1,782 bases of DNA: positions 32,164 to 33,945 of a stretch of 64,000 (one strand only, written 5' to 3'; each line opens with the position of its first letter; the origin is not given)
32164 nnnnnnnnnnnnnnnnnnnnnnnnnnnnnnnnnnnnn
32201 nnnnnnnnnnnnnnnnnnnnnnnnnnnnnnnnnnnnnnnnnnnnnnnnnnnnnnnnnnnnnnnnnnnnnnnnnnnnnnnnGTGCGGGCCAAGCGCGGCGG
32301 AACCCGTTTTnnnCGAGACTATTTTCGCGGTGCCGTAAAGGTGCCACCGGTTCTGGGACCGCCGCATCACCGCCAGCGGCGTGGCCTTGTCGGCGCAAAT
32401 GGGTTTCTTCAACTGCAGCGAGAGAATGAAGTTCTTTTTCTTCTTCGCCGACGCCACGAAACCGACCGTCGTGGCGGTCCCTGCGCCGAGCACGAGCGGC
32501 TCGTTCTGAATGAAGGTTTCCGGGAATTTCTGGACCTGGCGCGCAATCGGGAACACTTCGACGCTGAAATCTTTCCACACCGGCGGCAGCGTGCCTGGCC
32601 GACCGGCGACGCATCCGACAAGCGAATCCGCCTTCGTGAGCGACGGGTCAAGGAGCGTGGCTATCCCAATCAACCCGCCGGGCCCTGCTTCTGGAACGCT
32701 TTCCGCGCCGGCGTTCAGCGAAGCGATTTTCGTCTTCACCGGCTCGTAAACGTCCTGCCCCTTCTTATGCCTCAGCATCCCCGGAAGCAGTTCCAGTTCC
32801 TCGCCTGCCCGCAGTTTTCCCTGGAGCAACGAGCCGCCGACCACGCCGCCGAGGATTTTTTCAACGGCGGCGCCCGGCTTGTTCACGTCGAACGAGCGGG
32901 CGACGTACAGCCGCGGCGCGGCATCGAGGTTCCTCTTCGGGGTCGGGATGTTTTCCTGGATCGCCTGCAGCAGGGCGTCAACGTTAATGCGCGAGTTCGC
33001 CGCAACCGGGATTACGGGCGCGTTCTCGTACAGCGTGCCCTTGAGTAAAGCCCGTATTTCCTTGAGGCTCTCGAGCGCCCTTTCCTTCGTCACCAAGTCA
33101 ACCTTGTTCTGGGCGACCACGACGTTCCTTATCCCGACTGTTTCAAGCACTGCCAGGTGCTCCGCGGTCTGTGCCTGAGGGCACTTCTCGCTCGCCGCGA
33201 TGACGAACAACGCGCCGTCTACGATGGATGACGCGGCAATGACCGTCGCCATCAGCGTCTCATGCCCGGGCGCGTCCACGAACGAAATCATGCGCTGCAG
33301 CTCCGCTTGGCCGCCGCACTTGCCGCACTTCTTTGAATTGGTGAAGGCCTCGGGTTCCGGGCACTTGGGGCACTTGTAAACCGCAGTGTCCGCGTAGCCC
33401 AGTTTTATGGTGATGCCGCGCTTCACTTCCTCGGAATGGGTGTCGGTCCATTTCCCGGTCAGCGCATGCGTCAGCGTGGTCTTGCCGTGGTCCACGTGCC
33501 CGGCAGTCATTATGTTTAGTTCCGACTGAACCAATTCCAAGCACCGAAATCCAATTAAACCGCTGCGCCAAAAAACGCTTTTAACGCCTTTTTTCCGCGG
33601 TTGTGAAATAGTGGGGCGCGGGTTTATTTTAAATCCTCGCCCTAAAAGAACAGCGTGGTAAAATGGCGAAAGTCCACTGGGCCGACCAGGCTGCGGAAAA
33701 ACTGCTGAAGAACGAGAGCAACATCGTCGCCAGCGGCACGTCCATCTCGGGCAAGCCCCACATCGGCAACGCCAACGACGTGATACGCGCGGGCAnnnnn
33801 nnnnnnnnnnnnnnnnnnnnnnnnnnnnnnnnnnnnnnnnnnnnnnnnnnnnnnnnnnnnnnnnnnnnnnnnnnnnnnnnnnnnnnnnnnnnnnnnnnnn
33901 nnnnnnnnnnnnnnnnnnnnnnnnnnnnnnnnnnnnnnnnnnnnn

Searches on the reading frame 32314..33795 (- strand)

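Call 81: search_protein_families(library=pfam, proteins=[window:32314-33795:-], max_evalue=0.001)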
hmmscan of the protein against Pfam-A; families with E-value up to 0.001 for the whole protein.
window:32314-33795:- (494 aa): 4 families
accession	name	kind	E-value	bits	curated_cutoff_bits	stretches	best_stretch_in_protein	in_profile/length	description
PF00009.33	GTP_EFTU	-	9.1e-33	113.9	26.5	1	93-284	4-187/188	Elongation factor Tu GTP binding domain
PF09173.17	eIF2_C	-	1.3e-12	48.2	22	1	425-492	22-86/86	Initiation factor eIF2 gamma, C terminal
PF03144.31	GTP_EFTU_D2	-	5.1e-06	27.3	30.3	1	316-385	1-63/73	Elongation factor Tu domain 2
PF03193.22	RsgA_GTPase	-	0.00027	21.2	30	0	190-283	21-108/174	RsgA GTPase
